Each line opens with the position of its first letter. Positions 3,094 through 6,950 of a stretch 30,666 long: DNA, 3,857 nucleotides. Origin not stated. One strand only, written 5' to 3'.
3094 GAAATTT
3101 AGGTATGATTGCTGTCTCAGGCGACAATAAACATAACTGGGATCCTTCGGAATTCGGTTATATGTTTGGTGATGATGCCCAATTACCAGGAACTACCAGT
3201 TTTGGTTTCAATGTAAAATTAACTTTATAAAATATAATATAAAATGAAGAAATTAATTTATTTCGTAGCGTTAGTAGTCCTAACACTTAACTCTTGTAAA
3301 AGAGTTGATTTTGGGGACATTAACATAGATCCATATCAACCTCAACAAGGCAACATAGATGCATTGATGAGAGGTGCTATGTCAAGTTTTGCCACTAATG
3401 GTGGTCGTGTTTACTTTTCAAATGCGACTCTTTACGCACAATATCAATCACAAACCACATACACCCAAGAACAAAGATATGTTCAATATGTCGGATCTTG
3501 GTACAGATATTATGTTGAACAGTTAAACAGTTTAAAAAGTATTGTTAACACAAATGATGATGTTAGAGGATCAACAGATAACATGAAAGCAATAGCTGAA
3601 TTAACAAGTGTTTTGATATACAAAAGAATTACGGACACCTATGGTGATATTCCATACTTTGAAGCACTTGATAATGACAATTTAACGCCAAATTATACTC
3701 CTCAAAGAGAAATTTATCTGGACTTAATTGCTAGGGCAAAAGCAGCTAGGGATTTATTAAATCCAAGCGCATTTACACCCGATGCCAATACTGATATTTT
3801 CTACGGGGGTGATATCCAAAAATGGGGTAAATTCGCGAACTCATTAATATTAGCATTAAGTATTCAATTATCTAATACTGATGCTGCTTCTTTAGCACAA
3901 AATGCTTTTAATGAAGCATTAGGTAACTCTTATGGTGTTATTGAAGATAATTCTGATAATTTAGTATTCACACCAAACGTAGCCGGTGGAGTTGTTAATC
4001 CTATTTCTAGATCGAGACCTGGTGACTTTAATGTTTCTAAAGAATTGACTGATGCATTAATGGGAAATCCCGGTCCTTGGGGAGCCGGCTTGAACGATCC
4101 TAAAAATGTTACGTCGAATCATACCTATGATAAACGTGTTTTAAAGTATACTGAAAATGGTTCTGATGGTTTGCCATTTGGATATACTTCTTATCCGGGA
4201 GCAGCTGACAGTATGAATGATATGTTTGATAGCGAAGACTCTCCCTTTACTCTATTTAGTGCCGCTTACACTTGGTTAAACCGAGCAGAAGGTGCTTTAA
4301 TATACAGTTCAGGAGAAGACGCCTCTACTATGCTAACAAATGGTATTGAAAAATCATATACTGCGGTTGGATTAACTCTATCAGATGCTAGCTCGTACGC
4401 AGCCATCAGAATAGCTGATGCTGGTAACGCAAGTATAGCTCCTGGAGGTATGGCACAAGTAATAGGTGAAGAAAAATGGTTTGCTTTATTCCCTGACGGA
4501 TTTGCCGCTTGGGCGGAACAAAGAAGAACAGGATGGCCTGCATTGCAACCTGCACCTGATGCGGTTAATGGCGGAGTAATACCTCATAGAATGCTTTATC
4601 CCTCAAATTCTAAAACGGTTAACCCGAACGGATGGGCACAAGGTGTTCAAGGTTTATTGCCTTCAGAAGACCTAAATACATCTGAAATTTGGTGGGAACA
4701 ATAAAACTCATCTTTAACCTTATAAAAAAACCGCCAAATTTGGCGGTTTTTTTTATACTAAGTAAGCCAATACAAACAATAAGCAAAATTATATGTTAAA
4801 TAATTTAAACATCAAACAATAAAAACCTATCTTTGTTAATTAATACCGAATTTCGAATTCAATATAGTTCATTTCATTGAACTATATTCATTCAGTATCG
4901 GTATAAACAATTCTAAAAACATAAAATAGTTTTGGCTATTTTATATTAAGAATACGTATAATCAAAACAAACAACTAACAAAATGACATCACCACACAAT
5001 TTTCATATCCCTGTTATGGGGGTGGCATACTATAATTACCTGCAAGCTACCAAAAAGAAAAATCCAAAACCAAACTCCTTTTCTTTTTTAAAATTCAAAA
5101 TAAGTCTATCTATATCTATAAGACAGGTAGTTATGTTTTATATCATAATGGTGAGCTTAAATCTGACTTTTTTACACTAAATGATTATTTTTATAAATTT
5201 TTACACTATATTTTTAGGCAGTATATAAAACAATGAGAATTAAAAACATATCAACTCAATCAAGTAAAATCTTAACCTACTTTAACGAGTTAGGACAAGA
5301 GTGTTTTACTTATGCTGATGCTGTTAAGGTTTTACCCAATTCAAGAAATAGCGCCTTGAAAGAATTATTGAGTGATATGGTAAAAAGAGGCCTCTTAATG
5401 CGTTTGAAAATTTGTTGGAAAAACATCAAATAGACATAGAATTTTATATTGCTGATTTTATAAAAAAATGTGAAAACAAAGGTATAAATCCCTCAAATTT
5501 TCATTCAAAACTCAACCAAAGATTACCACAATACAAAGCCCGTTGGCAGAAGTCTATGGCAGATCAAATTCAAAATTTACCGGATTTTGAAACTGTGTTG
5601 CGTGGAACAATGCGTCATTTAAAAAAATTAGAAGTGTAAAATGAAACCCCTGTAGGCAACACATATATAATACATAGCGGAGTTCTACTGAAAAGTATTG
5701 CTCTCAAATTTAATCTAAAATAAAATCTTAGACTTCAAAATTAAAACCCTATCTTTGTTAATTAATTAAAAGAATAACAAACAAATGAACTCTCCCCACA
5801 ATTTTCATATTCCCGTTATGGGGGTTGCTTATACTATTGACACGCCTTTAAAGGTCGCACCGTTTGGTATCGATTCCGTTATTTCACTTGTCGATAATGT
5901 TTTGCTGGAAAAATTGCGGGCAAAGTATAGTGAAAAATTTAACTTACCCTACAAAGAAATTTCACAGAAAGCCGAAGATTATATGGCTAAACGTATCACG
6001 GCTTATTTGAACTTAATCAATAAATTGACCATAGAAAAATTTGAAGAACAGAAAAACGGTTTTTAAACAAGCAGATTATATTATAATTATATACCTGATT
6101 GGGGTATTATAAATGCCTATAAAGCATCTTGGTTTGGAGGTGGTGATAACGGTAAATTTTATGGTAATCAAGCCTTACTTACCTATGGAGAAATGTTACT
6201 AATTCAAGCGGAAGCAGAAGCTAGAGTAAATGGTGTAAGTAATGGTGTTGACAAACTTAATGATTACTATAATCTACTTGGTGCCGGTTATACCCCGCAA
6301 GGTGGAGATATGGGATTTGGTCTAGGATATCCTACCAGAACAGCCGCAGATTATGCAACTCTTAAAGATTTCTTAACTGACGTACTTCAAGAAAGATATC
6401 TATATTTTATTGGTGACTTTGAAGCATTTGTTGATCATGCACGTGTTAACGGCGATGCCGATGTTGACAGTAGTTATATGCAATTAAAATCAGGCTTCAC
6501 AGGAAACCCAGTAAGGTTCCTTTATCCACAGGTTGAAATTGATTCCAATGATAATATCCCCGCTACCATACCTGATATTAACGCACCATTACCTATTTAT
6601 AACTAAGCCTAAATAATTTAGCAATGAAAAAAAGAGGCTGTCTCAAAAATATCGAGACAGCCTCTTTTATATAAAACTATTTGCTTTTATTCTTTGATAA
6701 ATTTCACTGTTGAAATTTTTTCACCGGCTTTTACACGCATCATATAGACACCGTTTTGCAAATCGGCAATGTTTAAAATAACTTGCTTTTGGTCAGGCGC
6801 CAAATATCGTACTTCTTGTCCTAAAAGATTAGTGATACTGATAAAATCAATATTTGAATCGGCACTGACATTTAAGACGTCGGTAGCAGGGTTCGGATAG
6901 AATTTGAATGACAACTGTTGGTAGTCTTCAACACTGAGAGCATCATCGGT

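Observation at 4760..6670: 1.9-kb mosaic of at least five gene/element fragments joined by abrupt junctions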

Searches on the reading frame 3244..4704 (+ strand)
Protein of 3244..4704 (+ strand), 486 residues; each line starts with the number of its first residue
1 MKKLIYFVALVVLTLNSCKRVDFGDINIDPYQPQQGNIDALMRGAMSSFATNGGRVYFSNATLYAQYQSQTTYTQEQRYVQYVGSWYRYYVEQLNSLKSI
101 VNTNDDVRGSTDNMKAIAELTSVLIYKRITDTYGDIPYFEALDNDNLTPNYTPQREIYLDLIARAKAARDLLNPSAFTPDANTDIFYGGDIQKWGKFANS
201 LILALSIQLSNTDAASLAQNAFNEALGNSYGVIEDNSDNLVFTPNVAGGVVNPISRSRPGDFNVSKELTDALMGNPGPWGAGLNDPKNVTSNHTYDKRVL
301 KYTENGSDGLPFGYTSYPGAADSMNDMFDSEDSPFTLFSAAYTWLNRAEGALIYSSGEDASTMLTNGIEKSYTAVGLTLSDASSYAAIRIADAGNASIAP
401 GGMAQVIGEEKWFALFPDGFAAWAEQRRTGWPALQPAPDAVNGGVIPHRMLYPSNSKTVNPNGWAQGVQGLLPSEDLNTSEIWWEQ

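Call 4: search_protein_families(library=pfam, proteins=[window:3244-4704:+], max_evalue=1)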
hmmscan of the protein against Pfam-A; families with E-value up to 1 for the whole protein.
window:3244-4704:+ (486 aa): 3 families
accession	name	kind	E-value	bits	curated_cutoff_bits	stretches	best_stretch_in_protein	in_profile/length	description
PF12771.13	SusD-like_2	-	2.3e-73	247.9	27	1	36-453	7-415/415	Starch-binding associating with outer membrane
PF12741.13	SusD-like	-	2.6e-54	185.5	27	2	57-385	56-368/495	Susd and RagB outer membrane lipoprotein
PF14322.12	SusD-like_3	-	0.034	14.8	27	1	53-172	44-165/191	Starch-binding associating with outer membrane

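Call 41: find_homologous_proteins(query=window:3244-4704:+, max_evalue=1e-80)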
Query window:3244-4704:+ (486 aa): 218 proteins with E <= 1e-80 among 8000 candidates; the best 120 are listed.
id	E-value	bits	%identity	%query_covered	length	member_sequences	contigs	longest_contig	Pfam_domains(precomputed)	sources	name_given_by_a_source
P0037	0.0e+0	1107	100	100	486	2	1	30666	PF12741.14,PF12771.14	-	-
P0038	1.0e-271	920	83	100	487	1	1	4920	PF12741.14,PF12771.14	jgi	jgi:hypothetical protein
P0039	3.2e-268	908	82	100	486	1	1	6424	PF12741.14,PF12771.14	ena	-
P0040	3.9e-268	908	80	100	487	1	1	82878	PF12741.14,PF12771.14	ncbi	-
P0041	2.7e-263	892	79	100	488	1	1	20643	PF12741.14,PF12771.14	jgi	-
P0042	1.1e-251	854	77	100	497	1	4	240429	PF12741.14,PF12771.14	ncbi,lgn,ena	-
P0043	4.4e-250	848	76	100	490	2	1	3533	PF12741.14,PF12771.14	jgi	-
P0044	5.8e-248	841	75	100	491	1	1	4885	PF12741.14,PF12771.14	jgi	-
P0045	4.7e-236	802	73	100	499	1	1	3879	PF12741.14,PF12771.14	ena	-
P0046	8.4e-236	801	73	100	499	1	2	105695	PF12741.14,PF12771.14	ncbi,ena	-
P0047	4.2e-223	759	68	100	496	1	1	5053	PF12741.14,PF12771.14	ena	-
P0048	9.5e-221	752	68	100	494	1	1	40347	PF12741.14,PF12771.14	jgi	jgi:hypothetical protein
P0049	1.1e-219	748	69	100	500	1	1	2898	PF12741.14,PF12771.14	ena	-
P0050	5.2e-215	733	86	77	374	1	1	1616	PF12741.14,PF12771.14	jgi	-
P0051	5.6e-215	733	65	100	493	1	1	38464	PF12741.14,PF12771.14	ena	-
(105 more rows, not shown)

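Call 42: find_encoding_contigs(protein=P0040, flank=10000, max_places=2)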
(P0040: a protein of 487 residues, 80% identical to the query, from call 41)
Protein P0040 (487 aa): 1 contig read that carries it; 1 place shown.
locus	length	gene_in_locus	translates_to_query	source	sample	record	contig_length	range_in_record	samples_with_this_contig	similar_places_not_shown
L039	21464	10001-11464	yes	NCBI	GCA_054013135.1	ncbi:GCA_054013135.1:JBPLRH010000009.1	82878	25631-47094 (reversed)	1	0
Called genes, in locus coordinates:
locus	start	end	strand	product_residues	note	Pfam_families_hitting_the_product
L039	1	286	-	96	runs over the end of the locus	PF00276:Ribosomal_L23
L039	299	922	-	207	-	PF00573:Ribosomal_L4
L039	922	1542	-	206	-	PF00297:Ribosomal_L3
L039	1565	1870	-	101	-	PF00338:Ribosomal_S10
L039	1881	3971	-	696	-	PF00009:GTP_EFTU, PF03144:GTP_EFTU_D2, PF22042:EF-G_D2, PF14492:EFG_III, PF16658:RF3_C (weak), PF03764:EFG_IV, PF00679:EFG_C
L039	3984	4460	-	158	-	PF00177:Ribosomal_S7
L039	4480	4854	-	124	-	PF00164:Ribosom_S12_S23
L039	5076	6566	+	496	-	-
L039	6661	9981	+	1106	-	PF13620:CarboxypepD_reg, PF13715:CarbopepD_reg_2, PF07715:Plug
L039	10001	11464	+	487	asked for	PF12771:SusD-like_2, PF12741:SusD-like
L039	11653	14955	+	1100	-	PF13620:CarboxypepD_reg, PF13715:CarbopepD_reg_2, PF07715:Plug, PF14905:OMP_b-brl_3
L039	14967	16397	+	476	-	PF12771:SusD-like_2, PF12741:SusD-like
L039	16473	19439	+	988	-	PF00082:Peptidase_S8, PF01483:P_proprotein, PF18962:Por_Secre_tail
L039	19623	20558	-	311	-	PF19580:Exo_endo_phos_3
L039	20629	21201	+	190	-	PF00625:Guanylate_kin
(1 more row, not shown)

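Call 43: find_encoding_contigs(protein=P0041, flank=10000, max_places=2)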
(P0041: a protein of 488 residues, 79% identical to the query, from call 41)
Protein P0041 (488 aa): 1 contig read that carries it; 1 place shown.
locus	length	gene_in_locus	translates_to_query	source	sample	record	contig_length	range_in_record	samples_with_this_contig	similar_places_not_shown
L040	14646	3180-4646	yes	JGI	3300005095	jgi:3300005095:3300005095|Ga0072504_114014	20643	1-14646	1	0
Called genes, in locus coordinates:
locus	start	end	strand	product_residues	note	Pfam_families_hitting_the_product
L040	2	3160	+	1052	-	?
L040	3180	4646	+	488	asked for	PF12771:SusD-like_2, PF12741:SusD-like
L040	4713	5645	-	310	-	PF03372:Exo_endo_phos (weak), PF19580:Exo_endo_phos_3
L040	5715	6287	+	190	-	PF00625:Guanylate_kin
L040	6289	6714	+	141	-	-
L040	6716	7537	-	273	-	PF01223:Endonuclease_NS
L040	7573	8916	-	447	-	PF18073:Zn_ribbon_LapB, PF13481:AAA_25, PF06745:ATPase, PF23442:DUF7125 (weak), PF13401:AAA_22 (weak), PF00004:AAA (weak), PF13541:ChlI, PF05362:Lon_C (weak), +1 more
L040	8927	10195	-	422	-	PF01595:CNNM, PF00571:CBS, PF03471:CorC_HlyC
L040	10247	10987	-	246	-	PF08032:SpoU_sub_bind, PF00588:SpoU_methylase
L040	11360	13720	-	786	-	PF13620:CarboxypepD_reg, PF13715:CarbopepD_reg_2, PF07715:Plug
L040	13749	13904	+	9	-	-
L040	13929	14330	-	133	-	-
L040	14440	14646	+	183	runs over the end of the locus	PF01243:PNPOx_N, PF16242:Pyrid_ox_like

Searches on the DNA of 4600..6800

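Call 30: search_rna_families(source=window, start=4600, end=6800, threshold=evalue, max_evalue=1)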
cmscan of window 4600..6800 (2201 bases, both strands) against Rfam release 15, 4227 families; matches with E-value up to 1: 22.
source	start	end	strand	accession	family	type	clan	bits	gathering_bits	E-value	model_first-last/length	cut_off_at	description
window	4667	4753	+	RF02379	csRNA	Gene; sRNA;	-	34.6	57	0.032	1-93/93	no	Cia-dependent small RNA csRNA1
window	4700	4756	+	RF01859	Phe_leader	Cis-reg; leader;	-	33.8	55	0.003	1-125/125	no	Phenylalanine leader peptide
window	4685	4756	-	RF02900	AaHKsRNA82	Gene; sRNA;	-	30.6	51.4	0.034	1-81/81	no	Aggregatibacter sRNA 82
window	4637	4754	+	RF00512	Leu_leader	Cis-reg; leader;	-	30.3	50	0.0011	1-148/148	no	Leucine operon leader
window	4684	4755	+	RF00106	RNAI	Gene; antisense;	-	30.1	47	0.0046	1-102/102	no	RNAI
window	4721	4790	-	RF01859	Phe_leader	Cis-reg; leader;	-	28.9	55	0.036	1-125/125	no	Phenylalanine leader peptide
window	4700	4757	+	RF02064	STnc370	Gene; sRNA;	-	28.2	54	0.46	1-71/71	no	Enterobacterial sRNA STnc370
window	4723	4770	-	RF00512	Leu_leader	Cis-reg; leader;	-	26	50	0.013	1-148/148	no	Leucine operon leader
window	6630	6706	-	RF02083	OrzO-P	Gene; antitoxin;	-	25.6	60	0.28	1-76/76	no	OrzO-P RNA antitoxin family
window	6616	6719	-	RF02426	SpF03_sRNA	Gene; sRNA;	-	25.5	50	0.62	1-106/106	no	Streptococcus sRNA SpF03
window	4684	4758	+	RF02074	STnc240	Gene; sRNA;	-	25.3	55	0.71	1-77/77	no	Enterobacterial sRNA STnc240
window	6559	6671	+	RF00506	Thr_leader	Cis-reg; leader;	-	25.2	55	0.065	1-118/118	no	Threonine operon leader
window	4713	4813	-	RF00121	MicC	Gene; sRNA;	-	25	90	0.75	1-123/123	no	MicC RNA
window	6627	6686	-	RF02363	Yfr11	Gene; sRNA;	-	24.9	44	0.42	1-144/144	no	Cyanobacterial functional RNA 11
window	6624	6692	-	RF02430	SpF19_sRNA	Gene; sRNA;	-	24.5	60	0.16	1-99/99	no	Streptococcus sRNA SpF19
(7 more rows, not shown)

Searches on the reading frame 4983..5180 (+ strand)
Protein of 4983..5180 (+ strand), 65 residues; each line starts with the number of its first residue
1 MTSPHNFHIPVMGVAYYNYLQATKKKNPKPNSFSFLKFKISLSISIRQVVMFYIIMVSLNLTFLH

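Call 4: search_protein_families(library=pfam, proteins=[window:4983-5180:+], max_evalue=1)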
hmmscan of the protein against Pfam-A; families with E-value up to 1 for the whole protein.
window:4983-5180:+ (65 aa): 1 family
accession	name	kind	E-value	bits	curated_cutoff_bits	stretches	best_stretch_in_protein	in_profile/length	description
PF02228.21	Gag_p19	-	0.0015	19.4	22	1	16-59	24-67/92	Major core protein p19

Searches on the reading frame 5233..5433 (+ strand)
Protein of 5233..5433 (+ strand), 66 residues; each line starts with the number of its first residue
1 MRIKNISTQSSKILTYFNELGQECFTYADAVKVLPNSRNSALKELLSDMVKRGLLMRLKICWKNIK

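Call 4: search_protein_families(library=pfam, proteins=[window:5233-5433:+], max_evalue=1)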
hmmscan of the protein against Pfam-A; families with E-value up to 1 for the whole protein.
window:5233-5433:+ (66 aa): 4 families
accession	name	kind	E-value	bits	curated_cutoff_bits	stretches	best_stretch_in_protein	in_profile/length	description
PF13338.12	AbiEi_4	-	0.00088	19.8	25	1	14-59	3-42/49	Transcriptional regulator, AbiEi antitoxin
PF21100.3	MCM_C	-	0.011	16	27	1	12-63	9-62/64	MCM protein C-terminal winged helix-turn-helix domain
PF08679.17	DsrD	-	0.048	14.4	24.2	1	9-56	12-50/65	Dissimilatory sulfite reductase D (DsrD)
PF05560.16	Bt_P21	-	0.11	12.5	25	1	18-59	69-109/182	Bacillus thuringiensis P21 molecular chaperone protein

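Call 21: search_protein_families(library=ncbifam, proteins=[window:5233-5433:+], max_evalue=0.1)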
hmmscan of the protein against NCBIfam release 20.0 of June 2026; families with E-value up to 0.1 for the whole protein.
window:5233-5433:+ (66 aa): 2 families
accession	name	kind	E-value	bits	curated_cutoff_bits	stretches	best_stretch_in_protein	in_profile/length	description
NF047376.1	TAA_AbiEi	equivalog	4.1e-05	23.4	150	1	9-58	5-54/172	type IV toxin-antitoxin system AbiEi family antitoxin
NF041423.1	MobC_subf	subfamily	0.012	14.9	200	1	9-64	14-70/240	MobC family replication-relaxation protein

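Call 59: find_encoding_contigs(protein=window:5233-5433:+, flank=10000, max_places=10)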
Protein window:5233-5433:+ (66 aa): 1 contig read that carries it; 1 place shown.
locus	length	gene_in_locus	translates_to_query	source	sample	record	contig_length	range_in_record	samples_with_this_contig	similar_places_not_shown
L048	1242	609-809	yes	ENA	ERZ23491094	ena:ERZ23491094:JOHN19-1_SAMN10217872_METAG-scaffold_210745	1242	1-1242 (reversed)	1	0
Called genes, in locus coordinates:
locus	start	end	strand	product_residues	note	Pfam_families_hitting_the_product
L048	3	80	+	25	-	?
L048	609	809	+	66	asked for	-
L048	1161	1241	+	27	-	?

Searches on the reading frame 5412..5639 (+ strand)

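Call 4: search_protein_families(library=pfam, proteins=[window:5412-5639:+], max_evalue=1)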
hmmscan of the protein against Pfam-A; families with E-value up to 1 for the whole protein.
window:5412-5639:+ (75 aa): 1 family
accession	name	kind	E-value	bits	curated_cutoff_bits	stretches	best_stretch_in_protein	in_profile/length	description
PF18846.6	baeRF_family5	-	0.06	13.9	27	1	29-55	54-80/132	Bacterial archaeo-eukaryotic release factor family 5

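Call 21: search_protein_families(library=ncbifam, proteins=[window:5412-5639:+], max_evalue=0.1)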
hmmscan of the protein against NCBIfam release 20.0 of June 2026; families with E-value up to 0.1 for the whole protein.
window:5412-5639:+ (75 aa): 1 family
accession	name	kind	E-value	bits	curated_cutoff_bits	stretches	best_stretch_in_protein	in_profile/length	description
NF047480.1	Lepto_Lp29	subfamily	0.084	12.8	75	1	5-75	66-136/212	Lp29 family lipoprotein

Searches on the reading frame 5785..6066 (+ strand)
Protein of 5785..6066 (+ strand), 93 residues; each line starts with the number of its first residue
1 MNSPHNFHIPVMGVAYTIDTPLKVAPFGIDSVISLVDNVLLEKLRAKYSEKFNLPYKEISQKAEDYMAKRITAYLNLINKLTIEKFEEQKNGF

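Call 4: search_protein_families(library=pfam, proteins=[window:5785-6066:+], max_evalue=1)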
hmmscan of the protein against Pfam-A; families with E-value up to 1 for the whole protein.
window:5785-6066:+ (93 aa): 0 families

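Call 21: search_protein_families(library=ncbifam, proteins=[window:5785-6066:+], max_evalue=0.1)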
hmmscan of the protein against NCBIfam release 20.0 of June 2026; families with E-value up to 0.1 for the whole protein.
window:5785-6066:+ (93 aa): 0 families

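Call 24: find_encoding_contigs(protein=window:5785-6066:+, flank=10000, max_places=10)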
Protein window:5785-6066:+ (93 aa): no gene with exactly this product is on record in the collection.

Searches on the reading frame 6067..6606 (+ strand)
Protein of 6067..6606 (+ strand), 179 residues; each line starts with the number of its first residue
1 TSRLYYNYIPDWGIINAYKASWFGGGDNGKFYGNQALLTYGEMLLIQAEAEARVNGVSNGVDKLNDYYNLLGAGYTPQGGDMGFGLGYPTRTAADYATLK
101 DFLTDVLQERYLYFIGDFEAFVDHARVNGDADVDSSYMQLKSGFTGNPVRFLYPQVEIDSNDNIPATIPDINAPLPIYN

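Call 4: search_protein_families(library=pfam, proteins=[window:6067-6606:+], max_evalue=1)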
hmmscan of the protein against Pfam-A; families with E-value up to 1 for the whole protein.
window:6067-6606:+ (179 aa): 2 families
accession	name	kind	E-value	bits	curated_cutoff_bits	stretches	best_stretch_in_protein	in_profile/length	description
PF07980.17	SusD_RagB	-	0.0074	16.4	23.1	1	36-126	157-233/297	SusD family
PF00159.23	Hormone_3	-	0.42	11.1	28.7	1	61-72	20-31/36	Pancreatic hormone peptide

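Call 21: search_protein_families(library=ncbifam, proteins=[window:6067-6606:+], max_evalue=0.1)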
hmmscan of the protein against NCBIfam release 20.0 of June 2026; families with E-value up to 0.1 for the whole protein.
window:6067-6606:+ (179 aa): 0 families

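Call 47: find_related_loci(query=window:6067-6606:+, collection=metagenome_contigs, flank=10000)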
Query window:6067-6606:+ (179 aa) in metagenome_contigs; peptide patterns used: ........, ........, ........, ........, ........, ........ (x = any residue, [..] = any of these).
188 stretches matched a pattern, but none encodes a relative of the query by tblastn (E <= 1e-3).

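Call 55: search_protein_representatives(protein=window:6067-6606:+)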
Query: 179 residues. Proteins with E-value up to 0.001 (for the whole library): 98; up to 1e-10: 14; up to 1e-30: 2. The best 98 are listed.
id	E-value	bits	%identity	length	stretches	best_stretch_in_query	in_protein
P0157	8.4e-86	303.3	99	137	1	43-179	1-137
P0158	9.6e-39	149.9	57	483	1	3-179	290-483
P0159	4.2e-21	92.4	45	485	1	6-178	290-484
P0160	1.7e-20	90.4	48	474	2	100-178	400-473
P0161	4.3e-20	89.1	47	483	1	25-173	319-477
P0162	1.7e-18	83.9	38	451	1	12-177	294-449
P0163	3.2e-18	83.0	38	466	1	3-177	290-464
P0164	1.2e-16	77.8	43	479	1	28-178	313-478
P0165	2.7e-16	76.7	43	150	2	98-172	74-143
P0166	1.9e-15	74.0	42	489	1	3-177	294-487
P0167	9.3e-15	71.7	25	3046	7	90-166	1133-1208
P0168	1.0e-13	68.3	43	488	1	3-173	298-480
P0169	3.9e-12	63.2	49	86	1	101-178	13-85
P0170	4.0e-12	63.1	41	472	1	28-176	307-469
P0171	8.2e-10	55.6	38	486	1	4-177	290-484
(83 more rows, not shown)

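Call 56: find_encoding_contigs(protein=P0157, flank=10000, max_places=10)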
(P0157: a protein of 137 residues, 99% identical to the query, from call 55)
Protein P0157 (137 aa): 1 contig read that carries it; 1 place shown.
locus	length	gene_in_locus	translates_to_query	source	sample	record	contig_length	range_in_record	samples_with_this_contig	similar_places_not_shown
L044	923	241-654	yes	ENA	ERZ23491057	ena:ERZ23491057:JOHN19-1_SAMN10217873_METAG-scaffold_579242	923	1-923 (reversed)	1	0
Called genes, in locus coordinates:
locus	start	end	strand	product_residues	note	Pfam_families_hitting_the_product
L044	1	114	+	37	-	?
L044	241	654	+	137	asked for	-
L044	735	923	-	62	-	?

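Call 57: find_encoding_contigs(protein=P0158, flank=10000, max_places=4)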
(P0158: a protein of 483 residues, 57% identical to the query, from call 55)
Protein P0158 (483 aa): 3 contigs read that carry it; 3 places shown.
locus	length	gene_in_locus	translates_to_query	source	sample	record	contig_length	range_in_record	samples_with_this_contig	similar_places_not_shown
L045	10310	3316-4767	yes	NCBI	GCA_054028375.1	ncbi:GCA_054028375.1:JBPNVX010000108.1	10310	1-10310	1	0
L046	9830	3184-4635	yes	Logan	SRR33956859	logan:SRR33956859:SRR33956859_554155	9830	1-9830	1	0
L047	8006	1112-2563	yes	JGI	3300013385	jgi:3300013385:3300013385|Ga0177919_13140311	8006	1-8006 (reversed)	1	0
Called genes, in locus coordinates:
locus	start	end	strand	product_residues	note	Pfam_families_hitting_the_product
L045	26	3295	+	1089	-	PF13620:CarboxypepD_reg, PF13715:CarbopepD_reg_2, PF07715:Plug, PF00593:TonB_dep_Rec_b-barrel, PF14905:OMP_b-brl_3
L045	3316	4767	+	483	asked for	PF12771:SusD-like_2, PF12741:SusD-like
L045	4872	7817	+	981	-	PF00082:Peptidase_S8, PF01483:P_proprotein, PF18962:Por_Secre_tail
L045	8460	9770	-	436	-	PF13088:BNR_2 (faint), PF02012:BNR (faint), PF14870:PSII_BNR, PF15902:Sortilin-Vps10, PF18962:Por_Secre_tail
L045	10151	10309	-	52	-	?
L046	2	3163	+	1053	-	?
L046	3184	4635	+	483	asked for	PF12771:SusD-like_2, PF12741:SusD-like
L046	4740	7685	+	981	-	PF00082:Peptidase_S8, PF01483:P_proprotein, PF18962:Por_Secre_tail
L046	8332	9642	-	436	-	PF13088:BNR_2 (faint), PF02012:BNR (faint), PF14870:PSII_BNR, PF15902:Sortilin-Vps10, PF18962:Por_Secre_tail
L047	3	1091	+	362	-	?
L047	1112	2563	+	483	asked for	PF12771:SusD-like_2, PF12741:SusD-like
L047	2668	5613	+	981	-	PF00082:Peptidase_S8, PF01483:P_proprotein, PF18962:Por_Secre_tail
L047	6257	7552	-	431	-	PF02012:BNR (faint), PF13088:BNR_2 (faint), PF14870:PSII_BNR, PF15902:Sortilin-Vps10, PF18962:Por_Secre_tail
